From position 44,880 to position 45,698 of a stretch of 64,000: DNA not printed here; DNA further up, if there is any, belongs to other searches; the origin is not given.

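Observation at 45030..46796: Stand-alone macro domain gene divergently paired with a C11 clostripain-family cysteine protease.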

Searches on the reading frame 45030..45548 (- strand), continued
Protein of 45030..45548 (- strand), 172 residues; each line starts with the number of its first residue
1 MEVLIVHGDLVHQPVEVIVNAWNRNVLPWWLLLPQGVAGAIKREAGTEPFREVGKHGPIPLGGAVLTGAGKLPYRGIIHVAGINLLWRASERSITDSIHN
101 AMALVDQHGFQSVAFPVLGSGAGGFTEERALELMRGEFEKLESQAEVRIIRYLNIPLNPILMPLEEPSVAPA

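Call 15: find_encoding_contigs(protein=P0121, flank=10000, max_places=2)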
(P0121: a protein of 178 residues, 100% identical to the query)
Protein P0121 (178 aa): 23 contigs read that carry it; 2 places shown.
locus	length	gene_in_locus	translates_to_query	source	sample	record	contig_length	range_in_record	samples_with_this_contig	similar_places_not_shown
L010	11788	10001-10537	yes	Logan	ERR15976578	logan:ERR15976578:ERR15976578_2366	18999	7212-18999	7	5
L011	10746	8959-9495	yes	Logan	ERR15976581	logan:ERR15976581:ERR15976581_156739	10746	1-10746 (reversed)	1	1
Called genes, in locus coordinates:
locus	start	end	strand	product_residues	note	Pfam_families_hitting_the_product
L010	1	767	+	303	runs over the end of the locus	PF13521:AAA_28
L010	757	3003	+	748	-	PF23023:Anti-Pycsar_Apyc1, PF00753:Lactamase_B, PF12706:Lactamase_B_2 (weak), PF00027:cNMP_binding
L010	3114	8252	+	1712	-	PF13086:AAA_11, PF13191:AAA_16 (faint), PF13245:AAA_19 (faint), PF13604:AAA_30 (weak), PF13086:AAA_11 (weak), PF13087:AAA_12, PF18741:MTES_1575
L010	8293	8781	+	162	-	PF01641:SelR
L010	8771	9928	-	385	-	PF03415:Peptidase_C11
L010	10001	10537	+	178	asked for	PF01661:Macro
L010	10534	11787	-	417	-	?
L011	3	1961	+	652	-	?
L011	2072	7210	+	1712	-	PF13086:AAA_11, PF13191:AAA_16 (faint), PF13245:AAA_19 (faint), PF13604:AAA_30 (weak), PF13086:AAA_11 (weak), PF13087:AAA_12, PF18741:MTES_1575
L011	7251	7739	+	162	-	PF01641:SelR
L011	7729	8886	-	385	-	PF03415:Peptidase_C11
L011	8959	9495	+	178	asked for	PF01661:Macro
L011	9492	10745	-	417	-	?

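Call 21: find_related_loci(query=A2, collection=metagenome_contigs, flank=5000)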
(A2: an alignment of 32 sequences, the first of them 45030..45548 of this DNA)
Query A2 (172 aa) in metagenome_contigs; peptide patterns used: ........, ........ (x = any residue, [..] = any of these).
600 stretches matched a pattern (row limit reached: there are more); 570 encode a relative of the query (tblastn E <= 1e-3); the best 80 are kept; 80 distinct loci.
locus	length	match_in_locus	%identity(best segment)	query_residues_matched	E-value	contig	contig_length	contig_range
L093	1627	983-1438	66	1-152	2e-72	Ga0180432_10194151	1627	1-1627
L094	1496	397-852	66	1-152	1e-71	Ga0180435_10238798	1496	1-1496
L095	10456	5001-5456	66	1-152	1e-67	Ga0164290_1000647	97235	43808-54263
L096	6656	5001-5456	65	1-152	1e-67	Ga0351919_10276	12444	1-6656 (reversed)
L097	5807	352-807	64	1-152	6e-67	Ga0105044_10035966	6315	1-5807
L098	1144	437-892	63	1-152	3e-71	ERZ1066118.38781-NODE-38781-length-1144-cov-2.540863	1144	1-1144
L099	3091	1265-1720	65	1-152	1e-66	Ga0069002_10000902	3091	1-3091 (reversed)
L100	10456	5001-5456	63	1-152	2e-66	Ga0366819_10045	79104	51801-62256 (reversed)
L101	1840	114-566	64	5-155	1e-68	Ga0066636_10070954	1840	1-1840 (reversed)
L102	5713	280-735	64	1-152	3e-66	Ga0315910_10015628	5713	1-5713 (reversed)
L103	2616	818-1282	63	1-155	4e-67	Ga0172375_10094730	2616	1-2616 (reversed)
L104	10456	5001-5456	63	1-152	6e-66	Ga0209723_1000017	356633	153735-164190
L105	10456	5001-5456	63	1-152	6e-66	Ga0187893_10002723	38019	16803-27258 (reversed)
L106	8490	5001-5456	64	1-152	7e-66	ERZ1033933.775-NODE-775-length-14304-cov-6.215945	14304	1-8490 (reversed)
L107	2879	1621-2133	59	5-164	2e-66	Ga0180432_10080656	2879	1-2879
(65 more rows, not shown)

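Call 27: search_protein_families(library=padloc, proteins=[window:45030-45548:-], max_evalue=0.001)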
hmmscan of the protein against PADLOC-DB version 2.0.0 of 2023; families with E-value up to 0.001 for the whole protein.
window:45030-45548:- (172 aa): 1 family
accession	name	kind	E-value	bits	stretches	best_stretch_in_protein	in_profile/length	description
PDLC02990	DarG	-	1e-05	23.2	1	5-147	4-140/329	-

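Call 43: predict_structure(alignment_id=A2)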
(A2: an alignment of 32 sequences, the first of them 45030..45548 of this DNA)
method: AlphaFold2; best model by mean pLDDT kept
length: 172 residues; sequences in the alignment: 32
mean_pLDDT: 84.4   pTM: 0.81
mean pLDDT of the five models: 84.4, 83.6, 79.6, 78.9, 78.7
residues with pLDDT >= 90: 93; 70-90: 47; 50-70: 23; < 50: 9
segments of 3 or more residues with pLDDT < 50: 156-163
pLDDT, mean of each block of 10 residues (from residue 1): 92 95 67 73 90 87 94 95 83 95 98 91 78 96 97 58 53 58
secondary structure, 60 per line:
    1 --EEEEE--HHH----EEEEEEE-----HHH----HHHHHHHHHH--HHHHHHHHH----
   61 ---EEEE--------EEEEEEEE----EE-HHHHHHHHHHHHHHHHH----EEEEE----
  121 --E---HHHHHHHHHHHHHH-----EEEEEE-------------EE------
elements in order: E3-7 E17-23 H36-45 H48-56 E64-67 E76-83 H91-107 E112-116 H127-140 E146-151

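Call 45: fold_search(model_id=the predicted structure, library=pdb)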
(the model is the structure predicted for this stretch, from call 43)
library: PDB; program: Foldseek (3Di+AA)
matches with E <= 10: 1309; with E <= 0.001: 208
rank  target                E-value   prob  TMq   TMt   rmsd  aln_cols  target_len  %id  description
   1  4etj                  2.1e-13  1.00  0.77  0.81   2.1       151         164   34  Crystal Structure of E6H variant of de novo designed serine hydrolase OSH55, Northeast Structural Genomics Consortium (N (released 2012-06-13)
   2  4j4z                  4.2e-13  1.00  0.76  0.81   2.2       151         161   32  Crystal structure of the improved variant of the evolved serine hydrolase, OSH55.4_H1.2, bond with sulfate ion in the ac (released 2013-03-06)
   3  4jgk_A                5.4e-13  1.00  0.75  0.78   2.3       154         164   32  Crystal Structure of the evolved variant of the computationally designed serine hydrolase, Northeast Structural Genomi (released 2013-03-20)
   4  4kyb_B                6.2e-13  1.00  0.75  0.83   2.2       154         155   34  Crystal Structure of de novo designed serine hydrolase OSH55.14_E3, Northeast Structural Genomics Consortium Target OR (released 2013-06-19)
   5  2dx6_A                6.6e-13  1.00  0.76  0.83   2.0       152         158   34  Crystal structure of conserved hypothetical protein, TTHA0132 from Thermus thermophilus HB8 (released 2007-02-24)
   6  4jgk_B                7.5e-13  1.00  0.75  0.78   2.3       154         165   32  Crystal Structure of the evolved variant of the computationally designed serine hydrolase, Northeast Structural Genomi (released 2013-03-20)
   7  4etk_B                8.0e-13  1.00  0.76  0.79   2.4       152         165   34  Crystal Structure of E6A/L130D/A155H variant of de novo designed serine hydrolase, Northeast Structural Genomics Conso (released 2012-06-13)
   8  4etk_A                1.5e-12  1.00  0.75  0.77   2.5       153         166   33  Crystal Structure of E6A/L130D/A155H variant of de novo designed serine hydrolase, Northeast Structural Genomics Conso (released 2012-06-13)
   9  4jvv                  1.8e-12  1.00  0.76  0.82   2.3       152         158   32  Crystal structure of the evolved variant of the computationally designed serine hydrolase, OSH55.4_H1, covalently bound  (released 2013-04-24)
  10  4jgk_D                1.8e-12  1.00  0.75  0.77   2.4       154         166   32  Crystal Structure of the evolved variant of the computationally designed serine hydrolase, Northeast Structural Genomi (released 2013-03-20)
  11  4kyb_A                1.8e-12  1.00  0.74  0.78   2.4       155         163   33  Crystal Structure of de novo designed serine hydrolase OSH55.14_E3, Northeast Structural Genomics Consortium Target OR (released 2013-06-19)
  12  4jll                  1.9e-12  1.00  0.76  0.81   2.2       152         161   32  Crystal Structure of the evolved variant of the computationally designed serine hydrolase, OSH55.4_H1 covalently bound w (released 2013-04-10)
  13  4jca                  2.1e-12  1.00  0.74  0.80   2.1       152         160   32  Crystal Structure of the apo form of the evolved variant of the computationally designed serine hydrolase, OSH55.4_H1. N (released 2013-03-20)
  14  5cb3                  2.2e-12  1.00  0.70  0.70   3.3       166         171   28  Structural Insights into the Mechanism of Escherichia coli Ymdb (released 2015-11-04)
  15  5cb5_J                2.7e-12  1.00  0.70  0.70   3.2       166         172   28  Structural Insights into the Mechanism of Escherichia coli Ymdb (released 2015-11-04)
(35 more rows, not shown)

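Call 68: find_encoding_contigs(protein=P0133, flank=4000, max_places=1)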
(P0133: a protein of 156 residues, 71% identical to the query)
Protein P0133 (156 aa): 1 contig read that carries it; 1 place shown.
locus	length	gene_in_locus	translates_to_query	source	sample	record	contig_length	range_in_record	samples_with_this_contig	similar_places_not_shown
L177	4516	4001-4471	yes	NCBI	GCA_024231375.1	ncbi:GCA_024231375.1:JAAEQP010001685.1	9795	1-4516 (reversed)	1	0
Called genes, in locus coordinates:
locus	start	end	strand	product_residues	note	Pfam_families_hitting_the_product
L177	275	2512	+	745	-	PF03629:SASA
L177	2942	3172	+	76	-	-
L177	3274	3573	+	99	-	PF01850:PIN (weak)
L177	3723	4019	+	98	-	-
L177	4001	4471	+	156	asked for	PF01661:Macro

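Call 69: find_encoding_contigs(protein=P0145, flank=4000, max_places=1)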
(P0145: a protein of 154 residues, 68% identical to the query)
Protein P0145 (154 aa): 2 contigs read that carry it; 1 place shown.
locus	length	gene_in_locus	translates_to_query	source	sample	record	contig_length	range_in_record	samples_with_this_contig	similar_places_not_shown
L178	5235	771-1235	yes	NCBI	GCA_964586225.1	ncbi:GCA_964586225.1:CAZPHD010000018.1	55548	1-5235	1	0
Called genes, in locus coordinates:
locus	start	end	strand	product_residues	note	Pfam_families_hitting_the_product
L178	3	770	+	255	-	?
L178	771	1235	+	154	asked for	PF01661:Macro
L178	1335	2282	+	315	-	PF13623:SurA_N_2, PF13624:SurA_N_3, PF13145:Rotamase_2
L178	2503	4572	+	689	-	PF00771:FHIPEP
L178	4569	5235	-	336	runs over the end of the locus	PF00579:tRNA-synt_1b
